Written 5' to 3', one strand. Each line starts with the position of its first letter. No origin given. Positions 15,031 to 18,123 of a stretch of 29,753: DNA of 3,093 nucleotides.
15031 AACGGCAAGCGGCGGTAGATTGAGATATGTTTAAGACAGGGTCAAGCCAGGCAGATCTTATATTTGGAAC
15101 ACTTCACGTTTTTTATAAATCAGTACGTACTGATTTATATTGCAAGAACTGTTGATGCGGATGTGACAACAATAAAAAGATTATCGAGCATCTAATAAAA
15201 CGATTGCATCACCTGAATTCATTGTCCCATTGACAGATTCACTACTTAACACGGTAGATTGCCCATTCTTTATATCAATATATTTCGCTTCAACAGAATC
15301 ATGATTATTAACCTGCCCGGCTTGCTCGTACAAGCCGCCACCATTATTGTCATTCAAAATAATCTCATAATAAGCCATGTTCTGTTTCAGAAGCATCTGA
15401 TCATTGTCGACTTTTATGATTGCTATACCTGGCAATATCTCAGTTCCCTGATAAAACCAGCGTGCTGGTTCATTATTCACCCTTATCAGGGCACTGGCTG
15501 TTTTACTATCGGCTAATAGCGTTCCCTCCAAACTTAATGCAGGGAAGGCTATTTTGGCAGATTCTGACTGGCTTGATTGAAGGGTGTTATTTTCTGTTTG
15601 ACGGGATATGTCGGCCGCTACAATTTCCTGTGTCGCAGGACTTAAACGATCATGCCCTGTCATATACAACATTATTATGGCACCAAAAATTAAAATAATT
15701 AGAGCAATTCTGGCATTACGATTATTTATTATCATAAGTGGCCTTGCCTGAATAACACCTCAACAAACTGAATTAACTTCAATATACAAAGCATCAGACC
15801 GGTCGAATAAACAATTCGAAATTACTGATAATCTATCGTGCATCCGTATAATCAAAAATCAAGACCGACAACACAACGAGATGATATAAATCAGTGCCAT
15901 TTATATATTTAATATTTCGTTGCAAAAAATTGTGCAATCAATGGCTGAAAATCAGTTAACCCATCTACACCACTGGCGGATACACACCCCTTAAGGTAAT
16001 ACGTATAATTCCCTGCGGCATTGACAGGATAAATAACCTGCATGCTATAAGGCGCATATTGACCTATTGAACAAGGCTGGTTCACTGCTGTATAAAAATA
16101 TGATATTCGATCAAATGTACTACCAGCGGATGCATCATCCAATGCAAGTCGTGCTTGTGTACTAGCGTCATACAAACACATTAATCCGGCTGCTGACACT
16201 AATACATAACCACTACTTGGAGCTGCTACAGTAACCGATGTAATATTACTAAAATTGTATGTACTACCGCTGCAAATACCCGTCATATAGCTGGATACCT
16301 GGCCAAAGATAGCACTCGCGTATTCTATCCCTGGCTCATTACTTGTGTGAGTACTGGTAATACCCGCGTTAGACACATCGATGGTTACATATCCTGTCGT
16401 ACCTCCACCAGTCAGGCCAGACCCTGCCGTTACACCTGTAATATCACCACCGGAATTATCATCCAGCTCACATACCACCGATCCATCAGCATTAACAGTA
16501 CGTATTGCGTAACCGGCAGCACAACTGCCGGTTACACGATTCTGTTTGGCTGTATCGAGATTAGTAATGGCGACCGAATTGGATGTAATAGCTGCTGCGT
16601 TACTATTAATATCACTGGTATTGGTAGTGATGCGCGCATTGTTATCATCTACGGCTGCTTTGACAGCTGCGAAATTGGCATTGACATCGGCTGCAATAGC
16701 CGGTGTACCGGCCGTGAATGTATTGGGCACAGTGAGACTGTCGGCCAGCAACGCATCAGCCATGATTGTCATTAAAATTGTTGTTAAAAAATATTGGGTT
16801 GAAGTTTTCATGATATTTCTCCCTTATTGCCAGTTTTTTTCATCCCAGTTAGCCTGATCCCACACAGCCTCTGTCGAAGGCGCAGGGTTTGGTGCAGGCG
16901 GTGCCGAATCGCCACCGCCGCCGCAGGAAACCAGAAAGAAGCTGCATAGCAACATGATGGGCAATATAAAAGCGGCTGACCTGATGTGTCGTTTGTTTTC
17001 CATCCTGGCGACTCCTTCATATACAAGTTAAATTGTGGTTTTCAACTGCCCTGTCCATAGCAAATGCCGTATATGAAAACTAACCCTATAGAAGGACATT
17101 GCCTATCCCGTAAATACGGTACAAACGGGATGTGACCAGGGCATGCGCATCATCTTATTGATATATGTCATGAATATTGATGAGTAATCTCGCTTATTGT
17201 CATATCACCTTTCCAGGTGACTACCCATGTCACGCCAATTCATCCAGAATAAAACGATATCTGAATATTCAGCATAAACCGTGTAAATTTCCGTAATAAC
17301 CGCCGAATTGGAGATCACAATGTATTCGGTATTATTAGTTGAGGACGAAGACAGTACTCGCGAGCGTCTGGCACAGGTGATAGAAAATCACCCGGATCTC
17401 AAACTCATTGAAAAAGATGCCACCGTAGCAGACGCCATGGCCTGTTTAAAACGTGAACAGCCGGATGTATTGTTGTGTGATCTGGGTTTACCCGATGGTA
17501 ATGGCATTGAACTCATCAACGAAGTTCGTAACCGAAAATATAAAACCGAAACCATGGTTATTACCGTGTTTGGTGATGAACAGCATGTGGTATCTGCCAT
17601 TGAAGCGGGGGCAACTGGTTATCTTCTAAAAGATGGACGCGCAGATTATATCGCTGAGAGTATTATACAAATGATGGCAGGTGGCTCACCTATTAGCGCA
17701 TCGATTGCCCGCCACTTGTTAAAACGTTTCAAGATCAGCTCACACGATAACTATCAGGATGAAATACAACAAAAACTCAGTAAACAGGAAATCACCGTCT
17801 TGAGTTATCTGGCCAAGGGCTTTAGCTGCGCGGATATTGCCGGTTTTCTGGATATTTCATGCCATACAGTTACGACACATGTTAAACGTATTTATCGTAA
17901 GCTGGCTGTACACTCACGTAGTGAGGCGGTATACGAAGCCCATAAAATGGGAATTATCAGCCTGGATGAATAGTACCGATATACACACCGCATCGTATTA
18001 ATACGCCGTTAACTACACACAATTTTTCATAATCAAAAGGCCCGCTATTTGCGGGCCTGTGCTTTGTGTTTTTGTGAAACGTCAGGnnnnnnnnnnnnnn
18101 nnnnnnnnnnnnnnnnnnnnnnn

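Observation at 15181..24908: Candidate undescribed two-component-controlled surface/secretion module (7TMR-DISM HK + NarL RR interleaved with six exported proteins)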

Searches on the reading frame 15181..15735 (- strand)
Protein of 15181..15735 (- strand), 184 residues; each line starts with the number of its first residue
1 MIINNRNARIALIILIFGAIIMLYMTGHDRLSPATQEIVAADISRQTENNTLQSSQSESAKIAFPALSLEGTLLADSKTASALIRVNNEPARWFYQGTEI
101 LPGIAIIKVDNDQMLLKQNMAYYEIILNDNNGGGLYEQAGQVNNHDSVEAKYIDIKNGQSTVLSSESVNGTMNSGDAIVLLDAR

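Call 3: search_protein_families(library=pfam, proteins=[window:15181-15735:-], max_evalue=0.01)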
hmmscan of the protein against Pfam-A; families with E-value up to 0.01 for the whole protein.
window:15181-15735:- (184 aa): 1 family
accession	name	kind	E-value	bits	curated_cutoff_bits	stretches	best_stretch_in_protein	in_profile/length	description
PF11356.14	T2SSC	-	0.00032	21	27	1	60-122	73-136/141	Type II secretion system protein C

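Call 4: search_protein_families(library=ncbifam, proteins=[window:15181-15735:-], max_evalue=0.01)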
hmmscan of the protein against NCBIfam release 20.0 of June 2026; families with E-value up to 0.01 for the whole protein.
window:15181-15735:- (184 aa): 0 families

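Call 78: search_protein_representatives(protein=window:15181-15735:-)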
Query: 184 residues. Proteins with E-value up to 0.001 (for the whole library): 10; up to 1e-10: 3; up to 1e-30: 1. The best 10 are listed.
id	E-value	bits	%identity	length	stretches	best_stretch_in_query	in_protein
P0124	1.4e-111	386.1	100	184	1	1-184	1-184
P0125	8.8e-19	84.4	36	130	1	5-129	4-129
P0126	2.0e-11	60.5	34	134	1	37-134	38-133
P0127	6.9e-10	55.5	42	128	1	52-129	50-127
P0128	3.5e-09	53.2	30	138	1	9-127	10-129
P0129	4.9e-09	52.7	24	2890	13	55-165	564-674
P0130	1.9e-06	44.3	28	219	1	61-163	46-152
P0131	5.3e-05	39.6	28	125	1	13-128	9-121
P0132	2.2e-04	37.6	27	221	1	27-126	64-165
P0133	3.8e-04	36.8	25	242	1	13-146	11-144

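Call 79: search_protein_families(library=pfam, proteins=[P0125, P0126, P0127, P0128, P0129, P0130, P0131, P0132, P0133], max_evalue=0.01)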
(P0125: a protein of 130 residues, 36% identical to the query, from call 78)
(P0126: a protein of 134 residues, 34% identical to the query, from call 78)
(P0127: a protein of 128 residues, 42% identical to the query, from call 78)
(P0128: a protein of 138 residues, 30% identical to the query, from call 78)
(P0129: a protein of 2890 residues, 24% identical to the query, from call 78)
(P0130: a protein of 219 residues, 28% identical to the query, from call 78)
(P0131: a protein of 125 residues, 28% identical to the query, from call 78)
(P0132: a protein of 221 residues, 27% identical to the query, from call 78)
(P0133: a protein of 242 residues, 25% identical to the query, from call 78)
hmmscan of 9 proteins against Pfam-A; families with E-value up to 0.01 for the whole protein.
P0125 (130 aa): 2 families
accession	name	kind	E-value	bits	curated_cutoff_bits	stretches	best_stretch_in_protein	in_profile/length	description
PF11356.14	T2SSC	-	6.9e-08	32.9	27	1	47-119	62-133/141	Type II secretion system protein C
PF23893.1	Y4YQ_C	-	0.0079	16.4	27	0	91-119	19-47/53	Uncharacterised protein Y4YQ C-terminal domain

P0126 (134 aa): 1 family
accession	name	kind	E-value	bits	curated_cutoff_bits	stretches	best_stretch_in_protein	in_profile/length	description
PF23893.1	Y4YQ_C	-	0.00065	19.9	27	1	94-120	23-49/53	Uncharacterised protein Y4YQ C-terminal domain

P0127 (128 aa): 2 families
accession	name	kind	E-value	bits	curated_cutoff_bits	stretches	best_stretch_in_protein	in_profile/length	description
PF11356.14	T2SSC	-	3.4e-07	30.6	27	1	64-125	79-141/141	Type II secretion system protein C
PF23893.1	Y4YQ_C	-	0.0067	16.6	27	1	92-119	22-49/53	Uncharacterised protein Y4YQ C-terminal domain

P0128 (138 aa): 1 family
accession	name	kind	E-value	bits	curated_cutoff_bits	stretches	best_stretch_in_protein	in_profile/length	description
PF23893.1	Y4YQ_C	-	0.00058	20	27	1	91-126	17-52/53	Uncharacterised protein Y4YQ C-terminal domain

P0129 (2890 aa): 2 families
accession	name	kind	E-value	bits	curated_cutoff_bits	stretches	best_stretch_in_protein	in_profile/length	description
PF01568.27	Molydop_binding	-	2.2e-21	76.4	26.8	0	953-975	33-55/110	Molydopterin dinucleotide binding domain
PF19941.4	DUF6403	-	4.4e-10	40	26.9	0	605-628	23-46/77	Family of unknown function (DUF6403)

P0130 (219 aa): 1 family
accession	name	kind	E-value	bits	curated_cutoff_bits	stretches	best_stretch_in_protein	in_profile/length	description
PF11356.14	T2SSC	-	0.0045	17.3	27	1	51-104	79-133/141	Type II secretion system protein C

P0131 (125 aa): 1 family
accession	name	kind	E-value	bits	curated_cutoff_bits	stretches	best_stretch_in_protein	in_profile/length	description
PF11356.14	T2SSC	-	0.0019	18.5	27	0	66-112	86-133/141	Type II secretion system protein C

P0132 (221 aa): 2 families
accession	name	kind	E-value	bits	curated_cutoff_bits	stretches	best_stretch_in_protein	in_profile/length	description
PF11356.14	T2SSC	-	1.3e-18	67.6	27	1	60-165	32-140/141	Type II secretion system protein C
PF16537.11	T2SSB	-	0.00013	22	28.4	1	120-159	17-53/60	Type II secretion system protein B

P0133 (242 aa): 0 families

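Call 108: find_encoding_contigs(protein=P0126, flank=7000, max_places=1)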
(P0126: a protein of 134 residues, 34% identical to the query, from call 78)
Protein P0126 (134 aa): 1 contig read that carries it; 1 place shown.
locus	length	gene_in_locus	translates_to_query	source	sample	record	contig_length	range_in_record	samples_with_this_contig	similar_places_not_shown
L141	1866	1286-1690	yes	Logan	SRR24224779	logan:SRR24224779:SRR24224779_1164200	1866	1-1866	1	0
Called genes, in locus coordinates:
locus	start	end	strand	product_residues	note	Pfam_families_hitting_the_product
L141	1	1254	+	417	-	?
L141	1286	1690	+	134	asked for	-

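Call 109: find_encoding_contigs(protein=P0127, flank=7000, max_places=1)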
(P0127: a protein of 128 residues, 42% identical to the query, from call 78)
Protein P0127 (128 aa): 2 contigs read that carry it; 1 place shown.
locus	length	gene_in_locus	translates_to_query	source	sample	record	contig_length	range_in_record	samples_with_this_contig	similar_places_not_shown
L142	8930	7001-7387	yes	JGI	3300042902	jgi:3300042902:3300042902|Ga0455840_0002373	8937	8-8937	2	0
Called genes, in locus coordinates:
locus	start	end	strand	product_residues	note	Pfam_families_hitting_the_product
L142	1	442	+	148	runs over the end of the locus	?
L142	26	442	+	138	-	PF00814:TsaD, PF22521:HypF_C_2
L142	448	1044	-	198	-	PF02660:G3P_acyltransf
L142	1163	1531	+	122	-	PF02152:FolB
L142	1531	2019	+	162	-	PF01288:HPPK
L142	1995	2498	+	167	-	PF00583:Acetyltransf_1, PF13673:Acetyltransf_10, PF13508:Acetyltransf_7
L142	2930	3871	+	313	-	-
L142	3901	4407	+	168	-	PF28043:KwaA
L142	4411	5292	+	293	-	PF16162:KwaB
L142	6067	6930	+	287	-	-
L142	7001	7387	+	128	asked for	PF11356:T2SSC (weak)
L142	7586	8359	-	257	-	PF00106:adh_short, PF08659:KR, PF23441:SDR, PF13561:adh_short_C2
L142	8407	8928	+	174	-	?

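Call 110: find_encoding_contigs(protein=P0128, flank=7000, max_places=1)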
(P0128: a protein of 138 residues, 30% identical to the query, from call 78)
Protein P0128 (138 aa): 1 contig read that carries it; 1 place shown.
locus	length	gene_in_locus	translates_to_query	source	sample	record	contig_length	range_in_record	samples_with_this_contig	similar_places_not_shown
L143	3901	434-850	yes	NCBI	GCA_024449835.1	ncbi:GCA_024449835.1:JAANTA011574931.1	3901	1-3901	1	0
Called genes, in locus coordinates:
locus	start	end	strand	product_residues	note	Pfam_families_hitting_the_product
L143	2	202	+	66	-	?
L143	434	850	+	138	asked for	-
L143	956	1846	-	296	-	PF01322:Cytochrom_C_2 (faint), PF03264:Cytochrom_NNT (faint)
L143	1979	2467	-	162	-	-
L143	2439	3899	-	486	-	?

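Call 112: search_protein_families(library=pfam, proteins=[L142:6067-6930:+, L141:1-1254:+], max_evalue=0.01)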
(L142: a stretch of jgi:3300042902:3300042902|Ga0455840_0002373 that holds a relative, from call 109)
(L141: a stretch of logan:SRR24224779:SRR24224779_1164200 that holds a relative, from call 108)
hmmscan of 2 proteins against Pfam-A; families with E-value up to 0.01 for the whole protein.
L142:6067-6930:+ (287 aa): 0 families

L141:1-1254:+ (417 aa): 1 family
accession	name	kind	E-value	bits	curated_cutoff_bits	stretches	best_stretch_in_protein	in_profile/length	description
PF04151.21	PPC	-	2.4e-05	25.5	25.9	1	327-402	2-69/70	Bacterial pre-peptidase C-terminal domain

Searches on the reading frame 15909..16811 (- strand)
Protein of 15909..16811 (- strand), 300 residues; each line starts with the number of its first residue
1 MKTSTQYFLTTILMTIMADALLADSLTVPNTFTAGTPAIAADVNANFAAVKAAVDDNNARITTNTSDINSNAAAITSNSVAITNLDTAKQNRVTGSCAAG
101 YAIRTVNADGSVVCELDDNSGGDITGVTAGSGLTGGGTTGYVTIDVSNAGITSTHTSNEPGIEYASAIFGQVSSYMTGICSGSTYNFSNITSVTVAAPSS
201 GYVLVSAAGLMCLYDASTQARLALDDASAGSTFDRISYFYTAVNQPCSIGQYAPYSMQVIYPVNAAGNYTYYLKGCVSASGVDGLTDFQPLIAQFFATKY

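Call 3: search_protein_families(library=pfam, proteins=[window:15909-16811:-], max_evalue=0.01)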
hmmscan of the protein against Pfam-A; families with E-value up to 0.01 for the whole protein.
window:15909-16811:- (300 aa): 0 families

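Call 4: search_protein_families(library=ncbifam, proteins=[window:15909-16811:-], max_evalue=0.01)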
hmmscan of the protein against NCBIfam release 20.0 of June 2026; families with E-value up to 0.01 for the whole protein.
window:15909-16811:- (300 aa): 0 families

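Call 36: search_solved_structures(query=window:15909-16811:-, max_evalue=1)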
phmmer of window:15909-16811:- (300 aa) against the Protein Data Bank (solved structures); distinct sequences matched with E-value up to 1: 3.
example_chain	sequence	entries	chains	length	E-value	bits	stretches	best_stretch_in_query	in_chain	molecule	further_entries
2wpq_A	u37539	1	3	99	0.02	17.8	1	52-89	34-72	TRIMERIC AUTOTRANSPORTER ADHESIN FRAGMENT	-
2wpr_A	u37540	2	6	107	0.13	15.1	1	52-87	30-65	TRIMERIC AUTOTRANSPORTER ADHESIN FRAGMENT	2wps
8x7x_C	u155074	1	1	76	0.52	13.2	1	30-83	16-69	HR1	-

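Call 100: find_homologous_proteins(query=window:15909-16811:-, region=20-110, max_evalue=0.001)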
Query window:15909-16811:-, residues 20-110 (91 aa): 38 proteins with E <= 0.001 among 154 candidates. Only proteins of 165 to 525 residues were searched: fused or split forms outside these lengths cannot appear, so this answer is no evidence that the protein stands alone or is whole; find_related_loci, which searches DNA, has no such limit.
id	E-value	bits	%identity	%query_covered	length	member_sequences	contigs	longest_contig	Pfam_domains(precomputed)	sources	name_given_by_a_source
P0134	6.8e-44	165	100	100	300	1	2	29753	-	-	-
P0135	1.8e-25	106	56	99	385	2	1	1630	-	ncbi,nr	ncbi:MAG: hypothetical protein GY727_14750 [Gammaproteobacteria bacterium]|nr:hypothetical protein [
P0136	1.9e-24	103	63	99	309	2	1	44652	-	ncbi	ncbi:MAG TPA: hypothetical protein VIQ03_07385 [Gammaproteobacteria bacterium]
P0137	1.2e-14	72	59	93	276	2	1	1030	-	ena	-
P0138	1.2e-14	72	59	93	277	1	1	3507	-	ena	-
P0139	4.2e-14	70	56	98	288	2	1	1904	-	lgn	-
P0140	9.1e-14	69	52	98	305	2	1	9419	-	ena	-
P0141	1.3e-12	66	56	99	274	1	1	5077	PF00386.28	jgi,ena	-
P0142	4.6e-12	64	80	51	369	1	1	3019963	PF03781.23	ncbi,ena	-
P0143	6.0e-12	64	77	43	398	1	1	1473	-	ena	-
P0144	8.1e-12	63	69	64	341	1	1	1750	-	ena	-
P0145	1.0e-11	63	74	43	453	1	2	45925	PF03781.23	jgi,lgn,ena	-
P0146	1.7e-11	62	56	88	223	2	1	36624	-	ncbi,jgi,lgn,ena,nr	ncbi:hypothetical protein D8Y20_10930 [Mariprofundus sp. EBB-1]|nr:hypothetical protein D8Y20_10930 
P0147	4.9e-11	61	74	47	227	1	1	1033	-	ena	-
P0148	8.3e-11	60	63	62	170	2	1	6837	-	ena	-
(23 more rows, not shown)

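Call 101: find_encoding_contigs(protein=P0136, flank=7000, max_places=1)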
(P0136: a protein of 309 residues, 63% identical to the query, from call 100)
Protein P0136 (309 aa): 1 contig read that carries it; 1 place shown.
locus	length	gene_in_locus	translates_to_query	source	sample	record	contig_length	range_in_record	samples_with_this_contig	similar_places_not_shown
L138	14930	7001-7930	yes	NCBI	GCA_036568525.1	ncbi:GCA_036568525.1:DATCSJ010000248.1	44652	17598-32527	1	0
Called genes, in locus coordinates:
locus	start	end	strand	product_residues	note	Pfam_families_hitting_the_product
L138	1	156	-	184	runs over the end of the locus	PF03748:FliL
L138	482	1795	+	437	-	PF02120:Flg_hook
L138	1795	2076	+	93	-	PF01312:Bac_export_2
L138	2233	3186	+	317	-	-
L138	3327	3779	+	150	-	-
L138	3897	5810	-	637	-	PF02518:HATPase_c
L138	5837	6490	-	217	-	PF00072:Response_reg, PF13384:HTH_23 (faint), PF00196:GerE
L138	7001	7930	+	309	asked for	-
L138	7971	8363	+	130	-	PF11356:T2SSC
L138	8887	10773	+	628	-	PF16656:Pur_ac_phosph_N (faint), PF00041:fn3, PF25814:fn3_SORL1 (faint), PF24489:Ig_J_second (faint), PF25059:FN3_DSCAM-DSCAML_C (faint), PF00041:fn3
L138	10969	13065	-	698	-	PF00072:Response_reg, PF08447:PAS_3, PF00990:GGDEF, PF00563:EAL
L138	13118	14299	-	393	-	PF01053:Cys_Met_Meta_PP, PF00155:Aminotran_1_2, PF01041:DegT_DnrJ_EryC1, PF00266:Aminotran_5 (weak)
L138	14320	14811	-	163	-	PF03734:YkuD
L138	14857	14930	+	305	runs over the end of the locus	PF00246:Peptidase_M14, PF24827:AstE_AspA_cat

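Call 102: find_encoding_contigs(protein=P0142, flank=7000, max_places=1)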
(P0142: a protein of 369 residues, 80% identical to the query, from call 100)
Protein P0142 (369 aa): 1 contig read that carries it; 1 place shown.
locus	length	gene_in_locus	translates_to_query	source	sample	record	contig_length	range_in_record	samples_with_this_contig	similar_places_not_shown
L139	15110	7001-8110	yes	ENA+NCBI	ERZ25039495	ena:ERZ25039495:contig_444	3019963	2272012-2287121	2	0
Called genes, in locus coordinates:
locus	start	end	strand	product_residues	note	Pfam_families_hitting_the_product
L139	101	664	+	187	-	PF00908:dTDP_sugar_isom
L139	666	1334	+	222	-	PF01061:ABC2_membrane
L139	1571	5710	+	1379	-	PF17892:Cadherin_5, PF17963:Big_9, PF05345:He_PIG, PF17803:Cadherin_4, PF17892:Cadherin_5, PF17963:Big_9, PF02585:PIG-L, PF24135:DUF7402, +7 more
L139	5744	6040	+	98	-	PF00657:Lipase_GDSL (weak), PF13472:Lipase_GDSL_2 (weak)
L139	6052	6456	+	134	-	-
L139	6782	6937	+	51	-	-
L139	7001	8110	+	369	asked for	PF03781:FGE-sulfatase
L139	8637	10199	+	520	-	PF03062:MBOAT, PF13813:MBOAT_2 (weak)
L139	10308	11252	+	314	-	-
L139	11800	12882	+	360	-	PF01370:Epimerase, PF04321:RmlD_sub_bind (weak), PF16363:GDP_Man_Dehyd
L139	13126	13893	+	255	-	PF01370:Epimerase, PF16363:GDP_Man_Dehyd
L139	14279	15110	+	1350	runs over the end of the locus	PF24135:DUF7402, PF00754:F5_F8_type_C (faint), PF17963:Big_9 (weak), PF24135:DUF7402, PF17963:Big_9 (weak), PF24135:DUF7402, PF00657:Lipase_GDSL, PF13472:Lipase_GDSL_2, +3 more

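Call 103: find_encoding_contigs(protein=P0146, flank=7000, max_places=1)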
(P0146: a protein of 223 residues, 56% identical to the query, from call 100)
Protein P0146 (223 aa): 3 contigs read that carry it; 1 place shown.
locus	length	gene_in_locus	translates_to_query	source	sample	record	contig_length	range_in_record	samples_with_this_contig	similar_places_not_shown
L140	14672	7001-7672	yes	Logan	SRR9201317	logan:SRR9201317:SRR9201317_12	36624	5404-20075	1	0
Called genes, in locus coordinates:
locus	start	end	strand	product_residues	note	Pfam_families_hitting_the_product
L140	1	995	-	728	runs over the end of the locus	PF17764:PriA_3primeBD, PF04851:ResIII, PF00270:DEAD, PF18319:Zn_ribbon_PriA, PF00271:Helicase_C, PF18074:PriA_C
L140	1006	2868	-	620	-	PF13727:CoA_binding_3, PF13460:NAD_binding_10 (faint), PF01073:3Beta_HSD, PF01370:Epimerase, PF02719:Polysacc_synt_2, PF04321:RmlD_sub_bind, PF16363:GDP_Man_Dehyd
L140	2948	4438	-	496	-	PF13230:GATase_4 (weak), PF13522:GATase_6, PF13537:GATase_7, PF00156:Pribosyltran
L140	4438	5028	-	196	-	PF02674:Colicin_V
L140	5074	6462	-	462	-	PF18073:Zn_ribbon_LapB, PF25199:nSTAND_NTPase5 (weak), PF06745:ATPase, PF13191:AAA_16 (weak), PF13481:AAA_25, PF23442:DUF7125 (weak), PF13541:ChlI, PF05362:Lon_C, +1 more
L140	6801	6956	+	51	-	-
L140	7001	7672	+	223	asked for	-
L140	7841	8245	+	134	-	-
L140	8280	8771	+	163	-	-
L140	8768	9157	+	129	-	-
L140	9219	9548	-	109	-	PF05016:ParE_toxin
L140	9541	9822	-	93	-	PF02604:PhdYeFM_antitox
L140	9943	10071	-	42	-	-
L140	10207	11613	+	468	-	-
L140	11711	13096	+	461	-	-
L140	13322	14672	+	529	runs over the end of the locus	PF23914:TPR_CcmH_CycH (faint), PF14559:TPR_19 (faint), PF23310:TPR_27 (faint), PF08238:Sel1 (weak)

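Call 112: search_protein_families(library=pfam, proteins=[L140:7841-8245:+, L140:8280-8771:+, L140:8768-9157:+, L138:2233-3186:+, L138:3327-3779:+, L138:7001-7930:+], max_evalue=0.01)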
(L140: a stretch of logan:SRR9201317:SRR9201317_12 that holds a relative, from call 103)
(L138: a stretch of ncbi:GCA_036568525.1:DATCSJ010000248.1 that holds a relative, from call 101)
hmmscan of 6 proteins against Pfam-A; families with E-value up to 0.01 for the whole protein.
L140:7841-8245:+ (134 aa): 0 families

L140:8280-8771:+ (163 aa): 0 families

L140:8768-9157:+ (129 aa): 0 families

L138:2233-3186:+ (317 aa): 1 family
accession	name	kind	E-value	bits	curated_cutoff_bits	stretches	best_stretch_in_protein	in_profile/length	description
PF02743.24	dCache_1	-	0.0003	20.9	45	1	47-144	62-155/240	Cache domain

L138:3327-3779:+ (150 aa): 0 families

L138:7001-7930:+ (309 aa): 0 families

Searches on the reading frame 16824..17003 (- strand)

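Call 3: search_protein_families(library=pfam, proteins=[window:16824-17003:-], max_evalue=0.01)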
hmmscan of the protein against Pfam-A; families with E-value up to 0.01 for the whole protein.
window:16824-17003:- (59 aa): 0 families

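Call 4: search_protein_families(library=ncbifam, proteins=[window:16824-17003:-], max_evalue=0.01)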
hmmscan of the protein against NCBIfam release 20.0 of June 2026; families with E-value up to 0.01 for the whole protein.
window:16824-17003:- (59 aa): 1 family
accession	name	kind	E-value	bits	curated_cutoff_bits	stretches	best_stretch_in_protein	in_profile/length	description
NF058595.1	invert_tail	domain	3.1e-05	24.3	37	1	4-42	49-87/113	lipo-invert putative C-terminal anchoring domain-containing protein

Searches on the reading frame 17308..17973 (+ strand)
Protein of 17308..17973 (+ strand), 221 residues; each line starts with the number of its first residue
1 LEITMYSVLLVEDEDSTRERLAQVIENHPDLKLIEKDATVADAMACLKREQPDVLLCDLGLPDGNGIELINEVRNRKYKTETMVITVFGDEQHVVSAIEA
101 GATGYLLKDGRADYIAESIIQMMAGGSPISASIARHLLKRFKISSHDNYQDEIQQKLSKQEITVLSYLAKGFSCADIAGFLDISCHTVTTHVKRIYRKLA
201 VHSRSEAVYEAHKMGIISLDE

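Call 3: search_protein_families(library=pfam, proteins=[window:17308-17973:+], max_evalue=0.01)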
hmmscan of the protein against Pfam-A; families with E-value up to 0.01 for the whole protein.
window:17308-17973:+ (221 aa): 4 families
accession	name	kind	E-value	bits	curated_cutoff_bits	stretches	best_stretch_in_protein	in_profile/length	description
PF00072.30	Response_reg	-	5.6e-22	78.4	30.2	1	8-117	1-108/111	Response regulator receiver domain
PF00196.25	GerE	-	1.5e-17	63.4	23.5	1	156-209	2-55/57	Bacterial regulatory proteins, luxR family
PF08281.18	Sigma70_r4_2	-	0.0015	18.5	25.7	1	163-199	17-54/54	Sigma-70, region 4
PF13936.12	HTH_38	-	0.0022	18.2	27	1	155-194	3-43/44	Helix-turn-helix domain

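Call 4: search_protein_families(library=ncbifam, proteins=[window:17308-17973:+], max_evalue=0.01)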
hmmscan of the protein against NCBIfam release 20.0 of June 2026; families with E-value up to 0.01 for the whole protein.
window:17308-17973:+ (221 aa): 109 families (the best 25 are shown)
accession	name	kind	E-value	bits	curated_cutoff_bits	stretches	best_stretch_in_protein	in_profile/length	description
NF047785.1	respo_reg_MadR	equivalog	3.1e-39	134.5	300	1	8-217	3-209/209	MadR family response regulator transcription factor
NF007935.0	PRK10651.1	equivalog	1.6e-36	125.6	250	1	6-212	7-211/216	two-component system response regulator NarL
NF052445.1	RespRegMctR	equivalog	5.5e-32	110.8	300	1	7-208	3-196/205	two-component system response regulator MctR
NF007708.0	PRK10403.1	equivalog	6.4e-30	104.2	343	1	2-207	3-204/215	nitrate/nitrite response regulator protein NarP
NF011896.0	PRK15369.1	equivalog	1.9e-27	96.2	242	1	5-217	3-210/211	two component system response regulator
NF007018.1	PRK09483.1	equivalog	1.9e-23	83.3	280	1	5-218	1-210/217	UvrY/SirA/GacA family response regulator transcription factor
NF007419.0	PRK09958.1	equivalog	1e-19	70.9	251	1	18-207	13-194/204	acid-sensing system DNA-binding response regulator EvgA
NF007685.0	PRK10360.1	equivalog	1.6e-18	67.2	258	1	5-206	1-187/196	response regulator transcription factor UhpA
NF033791.1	ActR_PrrA_rreg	equivalog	3.6e-18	66.2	250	1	7-123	3-117/173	ActR/PrrA/RegA family redox response regulator transcription factor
NF007403.0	PRK09935.1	equivalog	1e-17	64.5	271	1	7-212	5-205/210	fimbria biosynthesis transcriptional regulator FimZ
NF006900.1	PRK09390.1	equivalog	4.3e-15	55.8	255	1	6-208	5-194/203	response regulator FixJ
NF008677.0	PRK11697.1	equivalog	7.9e-15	54.9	246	1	5-123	1-116/238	two-component system response regulator BtsR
NF041830.1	RR_TF_ErdR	exception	4.5e-14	52.7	390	1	6-215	2-209/213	response regulator transcription factor ErdR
NF041367.1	CheY_Halo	equivalog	5.9e-14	52.4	200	1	8-119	1-110/114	chemotaxis protein CheY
NF045505.1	RR_RssB_Pseudo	equivalog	2.3e-13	49.9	700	1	6-109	6-107/394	two-component system response regulator RssB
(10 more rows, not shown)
